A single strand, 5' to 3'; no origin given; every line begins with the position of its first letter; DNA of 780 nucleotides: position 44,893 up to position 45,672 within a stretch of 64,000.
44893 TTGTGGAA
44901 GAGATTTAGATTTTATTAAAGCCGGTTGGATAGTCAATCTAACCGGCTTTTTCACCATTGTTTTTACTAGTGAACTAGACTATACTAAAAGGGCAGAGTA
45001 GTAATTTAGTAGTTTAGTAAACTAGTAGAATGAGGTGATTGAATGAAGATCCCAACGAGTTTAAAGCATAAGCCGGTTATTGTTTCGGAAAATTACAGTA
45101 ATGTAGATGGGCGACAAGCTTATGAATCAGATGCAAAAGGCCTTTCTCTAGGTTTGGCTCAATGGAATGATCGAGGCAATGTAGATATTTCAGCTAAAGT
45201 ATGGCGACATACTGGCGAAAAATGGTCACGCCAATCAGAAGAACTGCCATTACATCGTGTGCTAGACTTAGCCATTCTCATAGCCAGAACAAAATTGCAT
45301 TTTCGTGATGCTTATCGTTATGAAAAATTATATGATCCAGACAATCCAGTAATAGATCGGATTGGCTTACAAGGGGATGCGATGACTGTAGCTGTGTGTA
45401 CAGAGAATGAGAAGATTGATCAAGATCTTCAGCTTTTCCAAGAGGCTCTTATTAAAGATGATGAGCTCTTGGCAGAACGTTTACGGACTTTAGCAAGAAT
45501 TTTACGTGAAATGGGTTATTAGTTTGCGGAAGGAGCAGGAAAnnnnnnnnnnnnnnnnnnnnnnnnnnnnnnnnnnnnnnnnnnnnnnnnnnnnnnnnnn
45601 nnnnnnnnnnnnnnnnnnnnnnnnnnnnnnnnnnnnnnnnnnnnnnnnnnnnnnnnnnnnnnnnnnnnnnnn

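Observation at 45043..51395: Unusual operon content: lectin-like/FG-GAP propeller protein and an MMPL/RND-type transporter co-transcribed with araA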

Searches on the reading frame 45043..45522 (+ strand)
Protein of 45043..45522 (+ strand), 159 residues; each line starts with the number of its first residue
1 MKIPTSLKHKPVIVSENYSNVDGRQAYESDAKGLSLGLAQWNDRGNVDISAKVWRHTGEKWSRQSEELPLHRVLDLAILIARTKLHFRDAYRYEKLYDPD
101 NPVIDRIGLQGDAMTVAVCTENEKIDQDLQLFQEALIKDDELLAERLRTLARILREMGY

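Call 3: search_protein_families(library=pfam, proteins=[window:45043-45522:+])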
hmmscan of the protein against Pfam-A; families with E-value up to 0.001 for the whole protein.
window:45043-45522:+ (159 aa): 1 family
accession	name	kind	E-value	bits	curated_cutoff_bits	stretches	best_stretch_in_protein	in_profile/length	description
PF20140.4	DUF6530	-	1.9e-86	288.2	23.7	1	1-159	1-159/159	Family of unknown function (DUF6530)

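Call 4: search_protein_families(library=ncbifam, proteins=[window:45043-45522:+])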
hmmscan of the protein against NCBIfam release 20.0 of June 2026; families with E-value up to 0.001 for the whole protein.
window:45043-45522:+ (159 aa): 0 families

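Call 37: search_solved_structures(query=window:45043-45522:+, max_evalue=10)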
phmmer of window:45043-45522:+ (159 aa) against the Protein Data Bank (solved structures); distinct sequences matched with E-value up to 10: 4.
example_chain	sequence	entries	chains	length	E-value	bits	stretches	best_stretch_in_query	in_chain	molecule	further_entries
6hiv_DH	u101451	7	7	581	0.29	14.2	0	91-138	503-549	ms55 | mS55 (KRIPP8)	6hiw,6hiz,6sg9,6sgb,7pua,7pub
9s2d_A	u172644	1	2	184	0.34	13.9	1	8-91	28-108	Protein KHNYN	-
9hny_DH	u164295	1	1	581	0.44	13.6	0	91-138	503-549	mS55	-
8wzc_A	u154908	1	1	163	0.8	12.8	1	8-93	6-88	Protein KHNYN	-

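Call 55: find_homologous_proteins(query=window:45043-45522:+, max_evalue=0.00001)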
Query window:45043-45522:+ (159 aa): 7016 proteins with E <= 0.00001 among 7074 candidates; the best 120 are listed.
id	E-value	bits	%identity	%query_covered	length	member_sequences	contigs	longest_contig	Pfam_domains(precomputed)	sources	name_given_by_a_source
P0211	3.3e-100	350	100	100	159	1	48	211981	PF20140.5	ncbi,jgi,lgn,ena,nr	ncbi:MAG: hypothetical protein GX208_01450 [Firmicutes bacterium]|nr:hypothetical protein [Bacillota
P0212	6.3e-100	349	99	100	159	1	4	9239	PF20140.5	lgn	-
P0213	2.3e-99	347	99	100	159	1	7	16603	PF20140.5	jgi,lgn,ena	-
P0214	2.8e-96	337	72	98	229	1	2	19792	PF20140.5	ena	-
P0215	2.2e-88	312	86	100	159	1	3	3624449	PF20140.5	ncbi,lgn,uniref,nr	ncbi:hypothetical protein Desdi_0877 [Desulfitobacterium dichloroeliminans LMG P-21439]|uniref:Uncha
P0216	4.1e-88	311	85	100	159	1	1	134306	PF20140.5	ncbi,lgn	ncbi:MAG: DUF6530 family protein [Desulfitobacterium sp.]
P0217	4.5e-87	308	84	100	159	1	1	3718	PF20140.5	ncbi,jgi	-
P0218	5.5e-87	307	86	100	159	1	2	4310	PF20140.5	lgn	-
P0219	5.7e-87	307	85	100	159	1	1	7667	PF20140.5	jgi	jgi:hypothetical protein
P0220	7.6e-87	307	84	100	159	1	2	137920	PF20140.5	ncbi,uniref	ncbi:DUF6530 family protein [Desulfitobacterium sp. THU1]|uniref:DUF6530 family protein n=1 Tax=Desu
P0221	1.1e-86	306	84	100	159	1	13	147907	PF20140.5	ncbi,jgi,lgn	-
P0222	1.2e-86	306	86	100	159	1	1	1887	PF20140.5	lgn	-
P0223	1.4e-86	306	86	100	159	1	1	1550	PF20140.5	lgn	-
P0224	1.5e-86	306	85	100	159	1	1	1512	PF20140.5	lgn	-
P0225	1.5e-86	306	85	100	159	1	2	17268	PF20140.5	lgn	-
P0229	2.1e-86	305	84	100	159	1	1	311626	PF20140.5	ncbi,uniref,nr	ncbi:hypothetical protein KQI42_04635 [Tissierella sp. MSJ-40]|uniref:Uncharacterized protein n=1 Ta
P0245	4.0e-86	304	83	100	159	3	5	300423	PF20140.5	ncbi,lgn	ncbi:DUF6530 family protein [Neobacillus sp. K501]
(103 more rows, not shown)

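Call 60: find_encoding_contigs(protein=P0215, flank=6000, max_places=1)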
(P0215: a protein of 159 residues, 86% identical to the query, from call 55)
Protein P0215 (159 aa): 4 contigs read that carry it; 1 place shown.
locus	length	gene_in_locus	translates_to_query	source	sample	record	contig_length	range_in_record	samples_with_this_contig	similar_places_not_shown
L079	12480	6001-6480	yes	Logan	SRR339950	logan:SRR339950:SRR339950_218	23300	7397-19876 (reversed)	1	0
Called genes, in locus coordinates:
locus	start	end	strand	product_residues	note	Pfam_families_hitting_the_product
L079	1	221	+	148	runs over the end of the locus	-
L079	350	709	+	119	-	-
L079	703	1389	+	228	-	PF02613:Nitrate_red_del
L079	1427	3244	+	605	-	PF04879:Molybdop_Fe4S4, PF00384:Molybdopterin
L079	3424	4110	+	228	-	PF01568:Molydop_binding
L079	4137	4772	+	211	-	PF12797:Fer4_2 (weak), PF12838:Fer4_7 (weak), PF13187:Fer4_9 (weak), PF13247:Fer4_11, PF13187:Fer4_9 (weak), PF00037:Fer4 (weak), PF12797:Fer4_2 (weak), PF12837:Fer4_6 (weak), +6 more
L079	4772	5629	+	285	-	PF03916:NrfD, PF14589:NrfD_2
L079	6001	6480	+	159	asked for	PF20140:DUF6530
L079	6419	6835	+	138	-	-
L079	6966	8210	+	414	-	PF00933:Glyco_hydro_3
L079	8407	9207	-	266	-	-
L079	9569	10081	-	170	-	-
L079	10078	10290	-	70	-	PF08281:Sigma70_r4_2, PF04545:Sigma70_r4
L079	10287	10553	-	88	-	-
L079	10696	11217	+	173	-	PF04542:Sigma70_r2, PF08281:Sigma70_r4_2, PF04545:Sigma70_r4 (weak)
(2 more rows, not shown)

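Call 61: find_encoding_contigs(protein=P0245, flank=6000, max_places=1)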
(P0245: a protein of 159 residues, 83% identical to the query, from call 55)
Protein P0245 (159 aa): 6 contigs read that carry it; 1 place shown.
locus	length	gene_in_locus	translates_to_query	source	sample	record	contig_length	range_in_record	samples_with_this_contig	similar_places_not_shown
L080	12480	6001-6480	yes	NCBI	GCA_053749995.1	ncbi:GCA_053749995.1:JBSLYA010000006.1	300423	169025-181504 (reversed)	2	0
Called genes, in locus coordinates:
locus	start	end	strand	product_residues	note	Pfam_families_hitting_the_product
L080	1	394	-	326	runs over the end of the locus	PF14689:SPOB_a (weak), PF02518:HATPase_c (weak), PF14501:HATPase_c_5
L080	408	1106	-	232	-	PF00072:Response_reg, PF04397:LytTR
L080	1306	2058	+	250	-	PF00005:ABC_tran, PF13304:AAA_21 (weak)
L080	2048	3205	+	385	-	PF12679:ABC2_membrane_2, PF12698:ABC2_membrane_3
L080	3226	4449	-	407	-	PF01381:HTH_3, PF12844:HTH_19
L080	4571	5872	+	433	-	PF05977:MFS_3, PF07690:MFS_1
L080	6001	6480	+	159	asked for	PF20140:DUF6530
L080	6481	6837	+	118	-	-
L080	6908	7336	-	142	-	PF00903:Glyoxalase, PF06983:3-dmu-9_3-mt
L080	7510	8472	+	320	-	PF00356:LacI, PF00532:Peripla_BP_1, PF13377:Peripla_BP_3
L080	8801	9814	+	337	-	PF00005:ABC_tran, PF02463:SMC_N (weak), PF13304:AAA_21 (faint), PF09383:NIL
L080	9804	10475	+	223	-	PF00528:BPD_transp_1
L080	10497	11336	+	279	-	PF03180:Lipoprotein_9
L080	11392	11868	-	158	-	PF00255:GSHPx, PF00578:AhpC-TSA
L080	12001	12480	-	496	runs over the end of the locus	PF07690:MFS_1, PF00854:PTR2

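Call 62: find_encoding_contigs(protein=P0229, flank=6000, max_places=1)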
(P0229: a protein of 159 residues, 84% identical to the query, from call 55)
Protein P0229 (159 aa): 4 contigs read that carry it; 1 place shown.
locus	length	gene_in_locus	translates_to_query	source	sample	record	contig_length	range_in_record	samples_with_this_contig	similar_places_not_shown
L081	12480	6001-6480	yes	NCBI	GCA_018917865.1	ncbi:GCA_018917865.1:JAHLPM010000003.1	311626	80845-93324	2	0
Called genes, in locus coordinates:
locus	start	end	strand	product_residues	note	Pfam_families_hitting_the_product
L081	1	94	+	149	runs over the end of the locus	PF00583:Acetyltransf_1, PF13673:Acetyltransf_10, PF13508:Acetyltransf_7, PF08445:FR47 (weak)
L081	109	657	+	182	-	PF13302:Acetyltransf_3, PF13420:Acetyltransf_4, PF00583:Acetyltransf_1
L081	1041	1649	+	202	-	PF00440:TetR_N, PF08360:TetR_C_5 (faint), PF13977:TetR_C_6 (weak), PF17922:TetR_C_17, PF16925:TetR_C_13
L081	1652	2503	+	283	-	PF00583:Acetyltransf_1, PF13420:Acetyltransf_4 (faint), PF13673:Acetyltransf_10, PF13508:Acetyltransf_7, PF08445:FR47 (faint)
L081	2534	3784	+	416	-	PF13527:Acetyltransf_9, PF00583:Acetyltransf_1 (faint), PF17668:Acetyltransf_17, PF13530:SCP2_2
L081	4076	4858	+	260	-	PF01177:Asp_Glu_race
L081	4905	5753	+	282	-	PF02673:BacA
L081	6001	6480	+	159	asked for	PF20140:DUF6530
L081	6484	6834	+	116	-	-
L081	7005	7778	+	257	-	PF02463:SMC_N (weak), PF00005:ABC_tran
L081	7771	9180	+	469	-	PF19295:SufBD_N, PF01458:SUFBD_core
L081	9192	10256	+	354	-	PF01458:SUFBD_core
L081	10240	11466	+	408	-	PF00266:Aminotran_5, PF01041:DegT_DnrJ_EryC1 (weak)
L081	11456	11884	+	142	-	PF01592:NifU_N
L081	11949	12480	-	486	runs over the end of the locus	PF02789:Peptidase_M17_N, PF00883:Peptidase_M17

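Call 64: search_protein_representatives(protein=window:45043-45522:+)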
Query: 159 residues. Proteins with E-value up to 0.001 (for the whole library): 517; up to 1e-10: 307; up to 1e-30: 37. The best 150 are listed.
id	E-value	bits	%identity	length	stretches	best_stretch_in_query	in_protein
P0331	6.0e-59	214.5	74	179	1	1-130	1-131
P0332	8.1e-57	207.6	78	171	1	1-120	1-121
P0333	2.1e-56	206.3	79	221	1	1-117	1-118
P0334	3.1e-51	189.5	69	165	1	35-159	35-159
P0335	1.7e-50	187.1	58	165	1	2-159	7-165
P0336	1.4e-49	184.1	77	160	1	1-112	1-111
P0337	1.8e-48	180.5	57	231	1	1-155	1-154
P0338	8.5e-47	175.1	52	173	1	1-159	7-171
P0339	1.2e-43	164.8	66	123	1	45-159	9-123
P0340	2.6e-43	163.7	51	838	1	3-156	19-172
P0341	6.1e-43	162.6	61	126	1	1-124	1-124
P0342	3.1e-42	160.3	49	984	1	1-156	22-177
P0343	1.2e-41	158.4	51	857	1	2-156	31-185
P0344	4.9e-41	156.4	60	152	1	1-155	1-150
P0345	9.3e-41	155.5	50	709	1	3-156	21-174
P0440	2.9e-20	88.9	60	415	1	1-81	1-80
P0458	4.9e-19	84.9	39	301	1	48-157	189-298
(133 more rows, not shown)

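Call 65: search_protein_families(library=pfam, proteins=[P0340, P0342, P0343, P0345, P0458, P0440, L081:6484-6834:+, L080:6481-6837:+], max_evalue=0.01)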
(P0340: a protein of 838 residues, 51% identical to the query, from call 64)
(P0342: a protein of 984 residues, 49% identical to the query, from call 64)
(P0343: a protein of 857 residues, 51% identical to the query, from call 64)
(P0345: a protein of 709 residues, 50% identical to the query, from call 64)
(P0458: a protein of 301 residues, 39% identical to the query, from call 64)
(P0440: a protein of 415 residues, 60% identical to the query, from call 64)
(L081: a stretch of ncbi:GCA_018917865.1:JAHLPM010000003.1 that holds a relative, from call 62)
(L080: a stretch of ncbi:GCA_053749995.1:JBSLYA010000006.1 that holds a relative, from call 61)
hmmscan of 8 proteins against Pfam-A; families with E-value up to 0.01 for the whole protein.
P0340 (838 aa): 1 family
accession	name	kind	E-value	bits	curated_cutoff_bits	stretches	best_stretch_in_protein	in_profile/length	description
PF20140.4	DUF6530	-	4.2e-50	170.2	23.7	1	19-173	3-157/159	Family of unknown function (DUF6530)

P0342 (984 aa): 1 family
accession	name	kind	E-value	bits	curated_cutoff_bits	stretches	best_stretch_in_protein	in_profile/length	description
PF20140.4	DUF6530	-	1.4e-51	175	23.7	1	22-178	1-157/159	Family of unknown function (DUF6530)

P0343 (857 aa): 1 family
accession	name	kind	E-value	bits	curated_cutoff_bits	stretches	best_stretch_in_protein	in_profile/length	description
PF20140.4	DUF6530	-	9.1e-51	172.3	23.7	1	31-186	2-157/159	Family of unknown function (DUF6530)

P0345 (709 aa): 1 family
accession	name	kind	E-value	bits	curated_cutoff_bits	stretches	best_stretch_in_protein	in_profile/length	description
PF20140.4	DUF6530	-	2.6e-48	164.3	23.7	1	21-175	3-157/159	Family of unknown function (DUF6530)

P0458 (301 aa): 3 families
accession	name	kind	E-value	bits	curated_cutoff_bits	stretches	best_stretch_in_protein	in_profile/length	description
PF20140.4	DUF6530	-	1.2e-29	103.7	23.7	1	181-299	37-158/159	Family of unknown function (DUF6530)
PF02653.21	BPD_transp_2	-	1.3e-23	83.9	26.8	1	11-203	8-209/269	Branched-chain amino acid transport system / permease component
PF17647.6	DUF5518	-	0.0011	19.5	27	1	44-137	7-103/116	Family of unknown function (DUF5518)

P0440 (415 aa): 1 family
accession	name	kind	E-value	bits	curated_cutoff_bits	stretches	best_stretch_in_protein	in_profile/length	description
PF20140.4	DUF6530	-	2.2e-34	119.1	23.7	1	1-82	1-83/159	Family of unknown function (DUF6530)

L081:6484-6834:+ (116 aa): 1 family
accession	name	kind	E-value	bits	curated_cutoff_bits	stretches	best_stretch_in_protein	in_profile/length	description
PF08886.16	GshA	-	0.0099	14.9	25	0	20-99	81-159/402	Glutamate-cysteine ligase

L080:6481-6837:+ (118 aa): 1 family
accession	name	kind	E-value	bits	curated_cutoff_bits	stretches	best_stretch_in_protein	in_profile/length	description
PF01541.30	GIY-YIG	-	0.0031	18.2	22.6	1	20-86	2-59/78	GIY-YIG catalytic domain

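Call 73: predict_structure(alignment_id=A3)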
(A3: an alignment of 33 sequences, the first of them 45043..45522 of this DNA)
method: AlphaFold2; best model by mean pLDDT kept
length: 159 residues; sequences in the alignment: 33
mean_pLDDT: 94.6   pTM: 0.85
mean pLDDT of the five models: 94.6, 92.7, 90.3, 90.0, 80.0
residues with pLDDT >= 90: 135; 70-90: 24; 50-70: 0; < 50: 0
segments of 3 or more residues with pLDDT < 50: none
pLDDT, mean of each block of 10 residues (from residue 1): 88 97 94 95 87 93 87 97 97 97 97 97 98 97 97 97
secondary structure, 60 per line:
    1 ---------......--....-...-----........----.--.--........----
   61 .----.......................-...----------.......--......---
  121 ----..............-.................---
elements in order: E10-15 H18-21 E31-38 E49-56 E66-69 H70-88 E103-109 E112-117 H125-138 H140-156

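Call 94: search_protein_families(library=padloc, proteins=[window:45043-45522:+, L081:6484-6834:+, L080:6481-6837:+], max_evalue=0.01)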
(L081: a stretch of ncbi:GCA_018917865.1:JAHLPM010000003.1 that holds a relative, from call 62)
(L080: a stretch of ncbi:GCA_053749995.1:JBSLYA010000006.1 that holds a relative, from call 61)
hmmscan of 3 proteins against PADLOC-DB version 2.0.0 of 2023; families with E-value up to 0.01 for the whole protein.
window:45043-45522:+ (159 aa): 0 families

L081:6484-6834:+ (116 aa): 1 family
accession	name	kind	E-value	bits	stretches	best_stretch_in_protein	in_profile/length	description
PDLC03701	HEase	-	1.1e-06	26.7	1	18-86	3-71/271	homing endonuclease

L080:6481-6837:+ (118 aa): 1 family
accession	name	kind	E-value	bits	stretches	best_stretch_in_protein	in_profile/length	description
PDLC03701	HEase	-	8.6e-09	33.6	1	21-88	4-73/271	homing endonuclease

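Call 95: search_protein_families(library=phrogs, proteins=[window:45043-45522:+, L081:6484-6834:+, L080:6481-6837:+], max_evalue=0.01)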
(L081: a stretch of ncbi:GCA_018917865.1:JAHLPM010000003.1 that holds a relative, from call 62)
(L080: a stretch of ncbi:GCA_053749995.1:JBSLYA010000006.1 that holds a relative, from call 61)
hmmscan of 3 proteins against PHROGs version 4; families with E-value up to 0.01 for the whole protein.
window:45043-45522:+ (159 aa): 0 families

L081:6484-6834:+ (116 aa): 3 families
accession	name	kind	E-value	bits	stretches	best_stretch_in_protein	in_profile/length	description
phrog_7168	-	DNA, RNA and nucleotide metabolism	9.3e-09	36.1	1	22-86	6-70/284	homing endonuclease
phrog_19446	-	DNA, RNA and nucleotide metabolism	0.00045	20.8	1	22-90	6-72/254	homing endonuclease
phrog_10434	-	unknown function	0.0076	17.5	1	58-102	39-84/117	-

L080:6481-6837:+ (118 aa): 3 families
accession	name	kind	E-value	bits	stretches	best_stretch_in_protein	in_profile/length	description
phrog_7168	-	DNA, RNA and nucleotide metabolism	6.4e-10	39.9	1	21-86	3-68/284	homing endonuclease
phrog_19446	-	DNA, RNA and nucleotide metabolism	0.0046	17.5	1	22-87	4-67/254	homing endonuclease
phrog_314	-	DNA, RNA and nucleotide metabolism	0.0061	16.5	1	16-89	174-242/574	homing endonuclease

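Call 105: find_related_loci(query=window:45043-45522:+, collection=viral_contigs, flank=3000)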
Query window:45043-45522:+ (159 aa) in viral_contigs; peptide patterns used: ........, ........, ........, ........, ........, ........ (x = any residue, [..] = any of these).
5 stretches matched a pattern; 2 encode a relative of the query (tblastn E <= 1e-3); 2 distinct loci.
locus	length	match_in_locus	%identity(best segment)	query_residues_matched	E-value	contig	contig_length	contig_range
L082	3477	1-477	68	1-159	2e-73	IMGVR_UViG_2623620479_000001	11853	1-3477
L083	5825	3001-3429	43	1-158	7e-37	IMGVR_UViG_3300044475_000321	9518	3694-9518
